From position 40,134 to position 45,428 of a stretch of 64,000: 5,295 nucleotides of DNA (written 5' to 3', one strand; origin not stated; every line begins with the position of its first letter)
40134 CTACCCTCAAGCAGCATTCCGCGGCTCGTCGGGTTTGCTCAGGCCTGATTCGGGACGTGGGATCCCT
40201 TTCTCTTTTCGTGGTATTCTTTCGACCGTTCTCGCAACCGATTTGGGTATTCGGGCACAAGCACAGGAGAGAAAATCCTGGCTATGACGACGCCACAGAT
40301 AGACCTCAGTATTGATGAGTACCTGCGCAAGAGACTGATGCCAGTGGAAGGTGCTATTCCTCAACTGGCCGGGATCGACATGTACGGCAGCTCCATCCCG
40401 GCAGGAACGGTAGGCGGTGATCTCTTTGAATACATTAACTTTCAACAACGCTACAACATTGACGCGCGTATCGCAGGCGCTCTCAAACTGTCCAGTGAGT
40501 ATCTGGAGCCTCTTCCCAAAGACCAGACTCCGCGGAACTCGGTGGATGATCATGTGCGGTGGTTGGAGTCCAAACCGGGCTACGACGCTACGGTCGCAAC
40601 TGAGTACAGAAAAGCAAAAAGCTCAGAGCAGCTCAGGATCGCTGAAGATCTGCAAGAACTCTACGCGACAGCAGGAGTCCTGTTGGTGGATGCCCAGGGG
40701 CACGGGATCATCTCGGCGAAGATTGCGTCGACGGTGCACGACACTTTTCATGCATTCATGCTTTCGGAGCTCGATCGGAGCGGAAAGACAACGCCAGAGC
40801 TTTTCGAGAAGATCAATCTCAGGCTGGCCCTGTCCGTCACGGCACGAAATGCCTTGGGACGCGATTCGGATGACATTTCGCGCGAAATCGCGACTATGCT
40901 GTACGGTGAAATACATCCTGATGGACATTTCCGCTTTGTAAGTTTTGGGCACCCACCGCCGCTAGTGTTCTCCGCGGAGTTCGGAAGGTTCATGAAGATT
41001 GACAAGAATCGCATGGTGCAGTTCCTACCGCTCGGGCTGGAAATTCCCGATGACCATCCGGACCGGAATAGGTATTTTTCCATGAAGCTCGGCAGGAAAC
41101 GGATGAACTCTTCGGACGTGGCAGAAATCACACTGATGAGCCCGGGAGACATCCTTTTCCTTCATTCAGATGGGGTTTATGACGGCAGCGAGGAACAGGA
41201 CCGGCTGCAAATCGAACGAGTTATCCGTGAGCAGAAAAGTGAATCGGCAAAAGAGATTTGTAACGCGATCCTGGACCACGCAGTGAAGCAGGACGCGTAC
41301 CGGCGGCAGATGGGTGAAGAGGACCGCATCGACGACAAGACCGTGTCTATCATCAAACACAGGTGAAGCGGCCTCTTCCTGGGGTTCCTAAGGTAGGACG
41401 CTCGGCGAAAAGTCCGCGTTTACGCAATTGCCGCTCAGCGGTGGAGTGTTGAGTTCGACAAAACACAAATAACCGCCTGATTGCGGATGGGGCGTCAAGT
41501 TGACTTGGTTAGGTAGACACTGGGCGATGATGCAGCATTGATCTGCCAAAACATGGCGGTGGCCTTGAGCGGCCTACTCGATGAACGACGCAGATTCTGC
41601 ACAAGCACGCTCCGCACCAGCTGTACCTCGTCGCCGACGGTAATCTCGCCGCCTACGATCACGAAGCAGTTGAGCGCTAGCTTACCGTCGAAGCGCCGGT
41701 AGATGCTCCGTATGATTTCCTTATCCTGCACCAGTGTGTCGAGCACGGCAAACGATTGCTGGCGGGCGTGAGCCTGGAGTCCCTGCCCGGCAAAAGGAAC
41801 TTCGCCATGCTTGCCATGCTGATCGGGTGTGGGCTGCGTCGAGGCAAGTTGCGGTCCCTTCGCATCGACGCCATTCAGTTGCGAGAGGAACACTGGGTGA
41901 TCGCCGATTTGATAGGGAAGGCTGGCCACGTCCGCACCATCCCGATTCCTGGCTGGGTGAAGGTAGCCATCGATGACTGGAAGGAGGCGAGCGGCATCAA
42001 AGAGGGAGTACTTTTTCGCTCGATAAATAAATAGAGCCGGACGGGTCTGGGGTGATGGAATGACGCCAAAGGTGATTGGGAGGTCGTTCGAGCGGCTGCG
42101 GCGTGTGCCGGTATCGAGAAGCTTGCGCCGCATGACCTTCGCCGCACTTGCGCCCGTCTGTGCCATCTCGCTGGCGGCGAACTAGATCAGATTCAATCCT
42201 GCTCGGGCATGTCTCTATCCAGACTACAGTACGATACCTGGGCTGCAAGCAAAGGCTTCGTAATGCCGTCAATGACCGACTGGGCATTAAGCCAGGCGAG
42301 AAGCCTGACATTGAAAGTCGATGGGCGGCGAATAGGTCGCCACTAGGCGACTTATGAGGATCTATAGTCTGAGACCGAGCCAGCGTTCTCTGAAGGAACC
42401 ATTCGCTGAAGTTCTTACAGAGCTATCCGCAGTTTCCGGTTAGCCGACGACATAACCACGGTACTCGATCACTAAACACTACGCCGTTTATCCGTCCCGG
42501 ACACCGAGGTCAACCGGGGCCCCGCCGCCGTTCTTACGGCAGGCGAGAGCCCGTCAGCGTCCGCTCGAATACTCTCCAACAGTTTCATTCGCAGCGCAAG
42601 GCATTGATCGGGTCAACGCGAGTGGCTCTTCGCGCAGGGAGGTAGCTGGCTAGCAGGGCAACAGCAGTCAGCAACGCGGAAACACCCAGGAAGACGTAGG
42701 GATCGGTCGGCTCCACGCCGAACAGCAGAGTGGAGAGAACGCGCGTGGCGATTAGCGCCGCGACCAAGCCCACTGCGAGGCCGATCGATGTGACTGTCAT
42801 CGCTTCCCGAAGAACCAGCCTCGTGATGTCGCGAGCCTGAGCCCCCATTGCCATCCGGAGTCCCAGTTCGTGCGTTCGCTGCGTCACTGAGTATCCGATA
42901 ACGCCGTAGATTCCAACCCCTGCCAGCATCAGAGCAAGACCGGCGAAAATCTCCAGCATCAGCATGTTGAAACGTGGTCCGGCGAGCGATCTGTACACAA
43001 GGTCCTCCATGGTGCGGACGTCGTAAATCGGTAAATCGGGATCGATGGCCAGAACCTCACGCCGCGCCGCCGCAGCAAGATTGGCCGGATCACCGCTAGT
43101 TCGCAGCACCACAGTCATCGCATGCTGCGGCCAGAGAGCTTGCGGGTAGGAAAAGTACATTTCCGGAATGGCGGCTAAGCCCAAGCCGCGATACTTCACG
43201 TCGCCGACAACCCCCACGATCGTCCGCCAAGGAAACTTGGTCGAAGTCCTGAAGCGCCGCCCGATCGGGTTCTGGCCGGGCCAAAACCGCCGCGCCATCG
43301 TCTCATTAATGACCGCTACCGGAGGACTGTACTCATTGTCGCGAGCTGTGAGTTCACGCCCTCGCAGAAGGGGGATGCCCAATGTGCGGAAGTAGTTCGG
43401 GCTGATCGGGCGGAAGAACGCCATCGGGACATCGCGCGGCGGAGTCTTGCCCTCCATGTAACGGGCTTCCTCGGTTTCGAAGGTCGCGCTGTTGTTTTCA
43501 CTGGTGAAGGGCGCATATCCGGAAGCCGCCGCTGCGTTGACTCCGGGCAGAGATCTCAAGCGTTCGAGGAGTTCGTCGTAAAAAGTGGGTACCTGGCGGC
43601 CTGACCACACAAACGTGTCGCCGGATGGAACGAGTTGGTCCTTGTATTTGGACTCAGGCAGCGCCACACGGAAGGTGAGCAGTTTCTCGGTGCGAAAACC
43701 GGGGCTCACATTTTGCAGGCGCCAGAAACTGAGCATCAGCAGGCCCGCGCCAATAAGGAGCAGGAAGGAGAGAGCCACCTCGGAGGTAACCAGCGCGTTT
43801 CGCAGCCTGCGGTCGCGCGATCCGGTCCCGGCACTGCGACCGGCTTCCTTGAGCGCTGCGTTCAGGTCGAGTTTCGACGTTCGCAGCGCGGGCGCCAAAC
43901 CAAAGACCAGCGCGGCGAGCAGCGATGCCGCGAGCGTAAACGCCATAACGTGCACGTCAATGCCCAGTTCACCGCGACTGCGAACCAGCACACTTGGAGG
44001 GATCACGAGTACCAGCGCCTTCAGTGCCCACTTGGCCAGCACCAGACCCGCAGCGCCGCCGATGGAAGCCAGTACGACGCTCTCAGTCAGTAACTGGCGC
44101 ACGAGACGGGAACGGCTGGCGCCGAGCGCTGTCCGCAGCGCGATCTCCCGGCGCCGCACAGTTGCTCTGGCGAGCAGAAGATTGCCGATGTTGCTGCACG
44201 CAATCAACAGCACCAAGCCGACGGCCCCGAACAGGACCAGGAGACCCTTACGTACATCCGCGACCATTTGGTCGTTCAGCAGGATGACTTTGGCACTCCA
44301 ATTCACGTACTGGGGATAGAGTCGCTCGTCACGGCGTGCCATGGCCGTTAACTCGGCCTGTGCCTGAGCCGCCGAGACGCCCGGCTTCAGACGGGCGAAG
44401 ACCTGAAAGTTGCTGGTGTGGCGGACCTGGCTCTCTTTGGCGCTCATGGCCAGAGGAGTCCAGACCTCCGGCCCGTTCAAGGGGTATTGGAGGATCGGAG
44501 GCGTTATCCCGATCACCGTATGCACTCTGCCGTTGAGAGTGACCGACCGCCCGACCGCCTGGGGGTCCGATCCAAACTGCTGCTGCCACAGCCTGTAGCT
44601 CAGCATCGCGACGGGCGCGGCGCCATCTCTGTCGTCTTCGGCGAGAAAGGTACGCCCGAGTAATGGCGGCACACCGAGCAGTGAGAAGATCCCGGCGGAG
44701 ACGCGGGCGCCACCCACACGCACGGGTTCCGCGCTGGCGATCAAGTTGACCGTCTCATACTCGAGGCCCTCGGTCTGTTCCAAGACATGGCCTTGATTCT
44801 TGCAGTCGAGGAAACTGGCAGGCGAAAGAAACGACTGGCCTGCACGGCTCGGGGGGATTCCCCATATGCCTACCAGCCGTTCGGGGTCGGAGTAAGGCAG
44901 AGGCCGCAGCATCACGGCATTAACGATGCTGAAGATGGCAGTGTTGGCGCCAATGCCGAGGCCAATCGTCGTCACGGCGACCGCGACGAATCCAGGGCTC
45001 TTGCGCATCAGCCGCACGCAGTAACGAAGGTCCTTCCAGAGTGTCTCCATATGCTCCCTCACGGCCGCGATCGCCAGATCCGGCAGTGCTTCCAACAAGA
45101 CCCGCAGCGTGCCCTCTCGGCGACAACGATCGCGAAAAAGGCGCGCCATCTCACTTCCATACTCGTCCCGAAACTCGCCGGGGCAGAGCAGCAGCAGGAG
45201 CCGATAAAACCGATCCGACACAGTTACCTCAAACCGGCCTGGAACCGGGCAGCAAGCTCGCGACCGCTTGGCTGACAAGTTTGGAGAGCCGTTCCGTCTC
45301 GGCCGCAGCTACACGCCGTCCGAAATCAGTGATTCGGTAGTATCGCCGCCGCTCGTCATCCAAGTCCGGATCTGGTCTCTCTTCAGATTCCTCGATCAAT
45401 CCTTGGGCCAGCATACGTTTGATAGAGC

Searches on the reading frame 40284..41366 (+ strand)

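Call 41: search_protein_families(library=pfam, proteins=[window:40284-41366:+], max_evalue=0.00001)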
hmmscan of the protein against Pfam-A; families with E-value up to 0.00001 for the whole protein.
window:40284-41366:+ (360 aa): 1 family
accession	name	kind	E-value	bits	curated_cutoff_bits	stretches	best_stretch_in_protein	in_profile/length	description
PF07228.17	SpoIIE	-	1.8e-23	83.9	25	1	131-359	6-191/192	Stage II sporulation protein E (SpoIIE)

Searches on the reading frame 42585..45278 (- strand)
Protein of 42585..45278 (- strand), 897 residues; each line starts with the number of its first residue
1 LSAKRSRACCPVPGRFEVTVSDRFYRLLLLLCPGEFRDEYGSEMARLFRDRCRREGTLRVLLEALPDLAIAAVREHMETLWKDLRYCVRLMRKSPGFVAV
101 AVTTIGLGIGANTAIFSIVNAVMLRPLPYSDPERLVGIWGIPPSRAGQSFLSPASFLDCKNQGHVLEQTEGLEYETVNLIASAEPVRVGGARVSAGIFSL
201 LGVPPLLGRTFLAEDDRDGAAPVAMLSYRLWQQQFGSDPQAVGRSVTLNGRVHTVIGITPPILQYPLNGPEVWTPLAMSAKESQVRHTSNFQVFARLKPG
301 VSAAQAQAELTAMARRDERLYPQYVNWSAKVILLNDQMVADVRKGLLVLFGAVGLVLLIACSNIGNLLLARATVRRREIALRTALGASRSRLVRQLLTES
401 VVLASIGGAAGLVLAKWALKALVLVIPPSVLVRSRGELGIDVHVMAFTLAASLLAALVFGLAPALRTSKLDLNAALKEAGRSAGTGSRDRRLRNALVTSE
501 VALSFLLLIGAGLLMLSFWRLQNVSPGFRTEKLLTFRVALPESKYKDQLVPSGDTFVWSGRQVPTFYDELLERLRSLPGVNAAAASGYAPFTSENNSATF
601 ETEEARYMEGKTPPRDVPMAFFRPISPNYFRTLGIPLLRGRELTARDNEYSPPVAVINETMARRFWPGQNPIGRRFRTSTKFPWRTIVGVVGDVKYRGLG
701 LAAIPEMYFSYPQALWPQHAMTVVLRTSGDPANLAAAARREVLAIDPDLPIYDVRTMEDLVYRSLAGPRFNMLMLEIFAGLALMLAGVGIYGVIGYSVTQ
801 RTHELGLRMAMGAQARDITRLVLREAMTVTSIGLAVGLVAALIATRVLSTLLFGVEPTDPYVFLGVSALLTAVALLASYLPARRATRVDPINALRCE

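Call 41: search_protein_families(library=pfam, proteins=[window:42585-45278:-], max_evalue=0.00001)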
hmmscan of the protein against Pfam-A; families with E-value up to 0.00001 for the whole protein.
window:42585-45278:- (897 aa): 2 families
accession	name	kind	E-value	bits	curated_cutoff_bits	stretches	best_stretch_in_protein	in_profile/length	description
PF12704.14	MacB_PCD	-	2e-38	133.2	27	2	99-312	2-206/207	MacB-like periplasmic core domain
PF02687.27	FtsX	-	1.6e-27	96.4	25.5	2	777-890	2-120/120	FtsX-like permease C-terminal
